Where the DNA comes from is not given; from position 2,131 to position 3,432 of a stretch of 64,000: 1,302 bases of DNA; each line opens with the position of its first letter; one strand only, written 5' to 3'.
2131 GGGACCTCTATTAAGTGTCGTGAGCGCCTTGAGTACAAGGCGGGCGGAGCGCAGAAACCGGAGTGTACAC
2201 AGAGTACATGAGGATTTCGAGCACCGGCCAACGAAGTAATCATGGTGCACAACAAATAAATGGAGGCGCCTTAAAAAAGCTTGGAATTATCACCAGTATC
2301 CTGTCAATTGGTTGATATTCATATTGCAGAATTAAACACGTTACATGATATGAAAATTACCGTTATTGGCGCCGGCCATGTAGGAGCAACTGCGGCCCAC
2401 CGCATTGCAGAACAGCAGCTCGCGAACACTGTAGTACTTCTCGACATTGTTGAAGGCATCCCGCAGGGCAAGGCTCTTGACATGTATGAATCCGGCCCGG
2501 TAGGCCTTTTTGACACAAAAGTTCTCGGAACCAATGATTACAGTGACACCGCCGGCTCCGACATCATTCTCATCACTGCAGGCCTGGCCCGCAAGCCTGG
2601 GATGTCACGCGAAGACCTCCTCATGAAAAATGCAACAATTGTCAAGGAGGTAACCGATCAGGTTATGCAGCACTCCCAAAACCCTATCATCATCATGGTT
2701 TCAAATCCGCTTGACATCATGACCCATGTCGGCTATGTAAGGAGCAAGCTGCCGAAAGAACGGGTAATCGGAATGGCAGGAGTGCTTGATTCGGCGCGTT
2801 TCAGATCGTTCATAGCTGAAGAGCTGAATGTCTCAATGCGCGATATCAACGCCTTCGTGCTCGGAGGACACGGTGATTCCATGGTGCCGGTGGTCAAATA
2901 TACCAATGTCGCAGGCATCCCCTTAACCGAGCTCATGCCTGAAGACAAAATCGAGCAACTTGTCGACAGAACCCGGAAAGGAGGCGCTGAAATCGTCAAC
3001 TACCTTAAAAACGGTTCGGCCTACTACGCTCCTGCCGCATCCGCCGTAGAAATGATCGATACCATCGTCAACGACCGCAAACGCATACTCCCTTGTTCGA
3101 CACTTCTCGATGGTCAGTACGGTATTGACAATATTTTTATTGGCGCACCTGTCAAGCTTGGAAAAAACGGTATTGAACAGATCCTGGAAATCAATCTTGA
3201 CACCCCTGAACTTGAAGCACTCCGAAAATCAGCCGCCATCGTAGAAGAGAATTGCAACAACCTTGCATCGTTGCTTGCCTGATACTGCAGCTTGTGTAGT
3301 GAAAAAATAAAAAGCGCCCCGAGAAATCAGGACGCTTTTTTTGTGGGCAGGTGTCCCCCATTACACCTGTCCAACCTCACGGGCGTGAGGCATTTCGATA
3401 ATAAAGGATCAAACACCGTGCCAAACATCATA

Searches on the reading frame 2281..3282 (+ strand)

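Call 9: search_protein_families(library=pfam, proteins=[window:2281-3282:+], max_evalue=0.01)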
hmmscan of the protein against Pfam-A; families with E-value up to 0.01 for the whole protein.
window:2281-3282:+ (333 aa): 4 families
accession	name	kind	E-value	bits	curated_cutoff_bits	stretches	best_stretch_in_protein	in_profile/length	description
PF00056.29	Ldh_1_N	-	1.8e-40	138.7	27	1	24-164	1-141/141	lactate/malate dehydrogenase, NAD binding domain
PF02866.23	Ldh_1_C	-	2.9e-38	132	22.6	1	169-327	3-169/174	lactate/malate dehydrogenase, alpha/beta C-terminal domain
PF03721.20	UDPG_MGDP_dh_N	-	1.5e-06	28.3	27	1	24-140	1-119/187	UDP-glucose/GDP-mannose dehydrogenase family, NAD binding domain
PF03949.21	Malic_M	-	0.0098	15.7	23.5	0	119-145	122-148/258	Malic enzyme, NAD binding domain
